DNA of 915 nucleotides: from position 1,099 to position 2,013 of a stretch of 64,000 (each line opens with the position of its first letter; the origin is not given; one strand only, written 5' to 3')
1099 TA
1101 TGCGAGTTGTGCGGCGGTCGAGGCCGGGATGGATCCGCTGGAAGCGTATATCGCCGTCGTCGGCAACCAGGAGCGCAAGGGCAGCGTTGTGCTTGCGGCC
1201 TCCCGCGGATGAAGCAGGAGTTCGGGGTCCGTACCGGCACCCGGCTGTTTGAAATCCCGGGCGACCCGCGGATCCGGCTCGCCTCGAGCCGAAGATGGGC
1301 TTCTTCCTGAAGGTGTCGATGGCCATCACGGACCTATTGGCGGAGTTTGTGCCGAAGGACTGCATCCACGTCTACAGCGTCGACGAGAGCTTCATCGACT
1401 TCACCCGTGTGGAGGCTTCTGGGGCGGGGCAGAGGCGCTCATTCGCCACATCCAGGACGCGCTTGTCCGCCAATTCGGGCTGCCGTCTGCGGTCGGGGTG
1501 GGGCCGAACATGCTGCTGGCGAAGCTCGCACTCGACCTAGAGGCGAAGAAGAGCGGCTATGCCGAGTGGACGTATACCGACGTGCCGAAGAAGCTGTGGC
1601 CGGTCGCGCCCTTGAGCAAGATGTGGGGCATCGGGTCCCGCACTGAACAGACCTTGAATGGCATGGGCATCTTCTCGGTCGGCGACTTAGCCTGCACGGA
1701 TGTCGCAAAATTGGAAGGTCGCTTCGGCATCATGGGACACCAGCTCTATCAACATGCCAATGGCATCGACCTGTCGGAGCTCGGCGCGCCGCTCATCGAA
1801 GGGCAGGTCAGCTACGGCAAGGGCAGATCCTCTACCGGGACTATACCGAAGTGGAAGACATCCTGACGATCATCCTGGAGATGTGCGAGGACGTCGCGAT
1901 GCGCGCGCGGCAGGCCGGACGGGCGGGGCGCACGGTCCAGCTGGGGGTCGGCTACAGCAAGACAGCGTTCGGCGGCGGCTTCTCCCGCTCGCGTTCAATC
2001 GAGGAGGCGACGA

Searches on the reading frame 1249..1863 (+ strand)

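Call 36: search_protein_families(library=pfam, max_evalue=0.001, proteins=[window:1249-1863:+])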
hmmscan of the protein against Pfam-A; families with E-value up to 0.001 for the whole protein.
window:1249-1863:+ (205 aa): 3 families
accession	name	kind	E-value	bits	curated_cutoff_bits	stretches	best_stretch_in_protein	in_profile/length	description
PF11798.14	IMS_HHH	-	8.1e-10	38.8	24.4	1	109-141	1-32/32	IMS family HHH motif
PF21999.2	IMS_HHH_1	-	2.6e-07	31.4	27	1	127-174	5-53/53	DNA polymerase-iota, thumb domain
PF00817.25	IMS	-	3.4e-05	24.2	23.2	1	61-95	113-147/148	impB/mucB/samB family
